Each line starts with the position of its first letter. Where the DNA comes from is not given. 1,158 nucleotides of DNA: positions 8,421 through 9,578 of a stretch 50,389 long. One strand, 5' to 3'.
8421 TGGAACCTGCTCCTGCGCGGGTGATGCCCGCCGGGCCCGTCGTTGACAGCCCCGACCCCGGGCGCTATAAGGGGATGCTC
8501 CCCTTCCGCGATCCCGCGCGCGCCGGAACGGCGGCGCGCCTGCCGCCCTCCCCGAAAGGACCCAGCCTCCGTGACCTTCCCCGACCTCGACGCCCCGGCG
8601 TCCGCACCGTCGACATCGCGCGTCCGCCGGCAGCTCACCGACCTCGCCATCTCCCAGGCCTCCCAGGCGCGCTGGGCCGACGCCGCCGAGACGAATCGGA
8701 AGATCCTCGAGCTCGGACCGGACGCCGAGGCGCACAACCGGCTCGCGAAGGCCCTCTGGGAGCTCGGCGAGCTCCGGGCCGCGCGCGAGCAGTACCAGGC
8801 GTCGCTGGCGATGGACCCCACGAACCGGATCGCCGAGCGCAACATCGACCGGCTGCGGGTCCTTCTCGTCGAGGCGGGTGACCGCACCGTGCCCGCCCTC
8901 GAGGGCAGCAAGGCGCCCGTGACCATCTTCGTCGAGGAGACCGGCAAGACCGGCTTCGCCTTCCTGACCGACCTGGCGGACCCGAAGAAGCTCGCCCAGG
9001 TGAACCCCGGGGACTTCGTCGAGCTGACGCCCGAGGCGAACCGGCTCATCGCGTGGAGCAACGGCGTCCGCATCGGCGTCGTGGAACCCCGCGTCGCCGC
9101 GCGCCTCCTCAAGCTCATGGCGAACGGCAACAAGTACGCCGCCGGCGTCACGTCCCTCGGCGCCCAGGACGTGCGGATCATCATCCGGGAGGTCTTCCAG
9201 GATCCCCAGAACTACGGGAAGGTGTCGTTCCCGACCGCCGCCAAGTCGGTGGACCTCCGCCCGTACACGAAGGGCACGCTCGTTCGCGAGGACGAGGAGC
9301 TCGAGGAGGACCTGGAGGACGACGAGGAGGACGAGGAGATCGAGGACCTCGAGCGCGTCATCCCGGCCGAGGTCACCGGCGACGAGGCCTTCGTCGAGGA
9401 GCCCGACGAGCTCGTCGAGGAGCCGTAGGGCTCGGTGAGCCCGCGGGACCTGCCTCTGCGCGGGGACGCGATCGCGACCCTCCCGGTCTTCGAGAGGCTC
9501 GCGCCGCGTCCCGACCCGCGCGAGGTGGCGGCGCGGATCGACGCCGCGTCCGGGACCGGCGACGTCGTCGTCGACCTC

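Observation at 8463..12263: Two-gene cassette: TPR/acidic-tail protein + 942-aa inactivated Zn-ribbon methylase-like / PD-(D/E)xK-like protein, driven by a near-consensus promoter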

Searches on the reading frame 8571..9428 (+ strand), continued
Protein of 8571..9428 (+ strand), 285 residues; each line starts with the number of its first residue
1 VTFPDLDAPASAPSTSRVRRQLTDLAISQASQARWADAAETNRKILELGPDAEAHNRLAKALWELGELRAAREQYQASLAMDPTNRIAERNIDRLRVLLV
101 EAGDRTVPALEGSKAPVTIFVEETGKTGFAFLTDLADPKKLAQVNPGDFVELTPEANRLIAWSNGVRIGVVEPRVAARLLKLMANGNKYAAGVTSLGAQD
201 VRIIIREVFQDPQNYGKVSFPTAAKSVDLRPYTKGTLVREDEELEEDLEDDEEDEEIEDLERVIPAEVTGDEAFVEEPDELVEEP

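Call 77: fold_search(model_id=the predicted structure, library=pdb)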
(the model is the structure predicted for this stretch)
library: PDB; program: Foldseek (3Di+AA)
matches with E <= 10: 1554; with E <= 0.001: 5
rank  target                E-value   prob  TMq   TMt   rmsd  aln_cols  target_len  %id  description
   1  1na3_A                3.5e-04  1.00  0.27  0.88   0.9        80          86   31  Design of Stable alpha-Helical Arrays from an Idealized TPR Motif (released 2003-06-03)
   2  5hrz                  6.0e-04  1.00  0.27  0.62   0.9        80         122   30  Computationally Designed Trimer 1na0C3_3 (released 2017-04-12)
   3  8ump_A                6.7e-04  1.00  0.27  0.64   0.9        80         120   28  T33-ml35 - Designed Tetrahedral Protein Cage Using Machine Learning Algorithms (released 2023-11-15)
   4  7obi_B                8.5e-04  1.00  0.27  0.56   1.1        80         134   32  Consensus tetratricopeptide repeat protein type RV4 (released 2022-02-23)
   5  1na0_A                9.0e-04  1.00  0.28  0.65   1.7        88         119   31  Design of Stable alpha-Helical Arrays from an Idealized TPR Motif (released 2003-06-03)
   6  6vfj_B                1.0e-03  1.00  0.27  0.64   0.9        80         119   34  De novo designed icosahedral nanoparticle I53_dn5 (released 2020-08-12)
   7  5fzr_A                1.0e-03  1.00  0.25  0.57   3.2        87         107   25  Designed TPR Protein M4N delta C (CF I) (released 2016-10-12)
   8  5fzq_B                1.1e-03  1.00  0.27  0.68   2.4        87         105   24  Designed TPR Protein M4N (released 2016-10-12)
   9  6v8e_A                1.2e-03  1.00  0.27  0.64   1.0        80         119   31  Computationally designed C3-symmetric homotrimer from TPR repeat protein (released 2020-08-12)
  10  9gaw_K                1.3e-03  1.00  0.29  0.16   8.9        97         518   12  High-resolution structure of the Anaphase-promoting complex/cyclosome (APC/C) bound to co-activator Cdh1 (released 2024-08-14)
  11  9gzg_A                1.3e-03  1.00  0.27  0.49   1.1        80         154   30  Crystal structure of CTPR4E4 mutant (released 2025-10-15)
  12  5a01_A                1.3e-03  1.00  0.29  0.12   2.8        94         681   30  O-GlcNAc transferase from Drososphila melanogaster (released 2016-04-27)
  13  2wqh                  1.4e-03  1.00  0.28  0.72   2.0        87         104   30  Crystal structure of CTPR3Y3 (released 2010-04-07)
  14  3kd7_C                1.5e-03  1.00  0.27  0.74   1.1        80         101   29  Designed TPR module (CTPR390) in complex with its peptide-ligand (Hsp90 peptide) (released 2010-02-02)
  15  6q6g_K                1.6e-03  1.00  0.30  0.17  12.6       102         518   14  Cryo-EM structure of the APC/C-Cdc20-Cdk2-cyclinA2-Cks2 complex, the D1 box class (released 2019-09-11)
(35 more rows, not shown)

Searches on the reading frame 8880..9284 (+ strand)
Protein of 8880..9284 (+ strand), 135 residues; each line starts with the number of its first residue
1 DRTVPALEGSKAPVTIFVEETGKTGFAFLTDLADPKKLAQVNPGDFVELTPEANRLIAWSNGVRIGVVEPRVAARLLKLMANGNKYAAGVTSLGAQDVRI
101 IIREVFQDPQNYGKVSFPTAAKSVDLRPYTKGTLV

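Call 80: search_solved_structures(query=A7, max_evalue=10, show_alignments=3)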
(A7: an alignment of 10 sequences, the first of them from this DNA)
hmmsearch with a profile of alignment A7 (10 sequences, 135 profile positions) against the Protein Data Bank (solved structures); distinct sequences matched with E-value up to 10: 8.
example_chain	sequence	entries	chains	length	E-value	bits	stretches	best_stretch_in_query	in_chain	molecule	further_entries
8bl3_A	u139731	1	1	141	0.021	18.1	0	29-54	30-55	scIg12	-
8bl6_A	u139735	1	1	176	0.044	17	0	29-54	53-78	dIG14-scdim-EF62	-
4pxd_A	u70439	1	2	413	0.72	13.1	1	46-96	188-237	Allantoate amidohydrolase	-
1z2l_A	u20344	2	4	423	0.74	13.1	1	46-96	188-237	Allantoate amidohydrolase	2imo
9bq8_A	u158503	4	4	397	1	12.6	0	28-73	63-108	DNA topoisomerase 2-beta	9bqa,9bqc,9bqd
7qfo_A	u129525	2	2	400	1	12.6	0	28-73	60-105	DNA topoisomerase 2-beta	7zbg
7qfn_A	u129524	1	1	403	1.1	12.6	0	28-73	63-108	DNA topoisomerase 2-beta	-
1dyz_A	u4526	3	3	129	1.1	12.5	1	8-86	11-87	AZURIN II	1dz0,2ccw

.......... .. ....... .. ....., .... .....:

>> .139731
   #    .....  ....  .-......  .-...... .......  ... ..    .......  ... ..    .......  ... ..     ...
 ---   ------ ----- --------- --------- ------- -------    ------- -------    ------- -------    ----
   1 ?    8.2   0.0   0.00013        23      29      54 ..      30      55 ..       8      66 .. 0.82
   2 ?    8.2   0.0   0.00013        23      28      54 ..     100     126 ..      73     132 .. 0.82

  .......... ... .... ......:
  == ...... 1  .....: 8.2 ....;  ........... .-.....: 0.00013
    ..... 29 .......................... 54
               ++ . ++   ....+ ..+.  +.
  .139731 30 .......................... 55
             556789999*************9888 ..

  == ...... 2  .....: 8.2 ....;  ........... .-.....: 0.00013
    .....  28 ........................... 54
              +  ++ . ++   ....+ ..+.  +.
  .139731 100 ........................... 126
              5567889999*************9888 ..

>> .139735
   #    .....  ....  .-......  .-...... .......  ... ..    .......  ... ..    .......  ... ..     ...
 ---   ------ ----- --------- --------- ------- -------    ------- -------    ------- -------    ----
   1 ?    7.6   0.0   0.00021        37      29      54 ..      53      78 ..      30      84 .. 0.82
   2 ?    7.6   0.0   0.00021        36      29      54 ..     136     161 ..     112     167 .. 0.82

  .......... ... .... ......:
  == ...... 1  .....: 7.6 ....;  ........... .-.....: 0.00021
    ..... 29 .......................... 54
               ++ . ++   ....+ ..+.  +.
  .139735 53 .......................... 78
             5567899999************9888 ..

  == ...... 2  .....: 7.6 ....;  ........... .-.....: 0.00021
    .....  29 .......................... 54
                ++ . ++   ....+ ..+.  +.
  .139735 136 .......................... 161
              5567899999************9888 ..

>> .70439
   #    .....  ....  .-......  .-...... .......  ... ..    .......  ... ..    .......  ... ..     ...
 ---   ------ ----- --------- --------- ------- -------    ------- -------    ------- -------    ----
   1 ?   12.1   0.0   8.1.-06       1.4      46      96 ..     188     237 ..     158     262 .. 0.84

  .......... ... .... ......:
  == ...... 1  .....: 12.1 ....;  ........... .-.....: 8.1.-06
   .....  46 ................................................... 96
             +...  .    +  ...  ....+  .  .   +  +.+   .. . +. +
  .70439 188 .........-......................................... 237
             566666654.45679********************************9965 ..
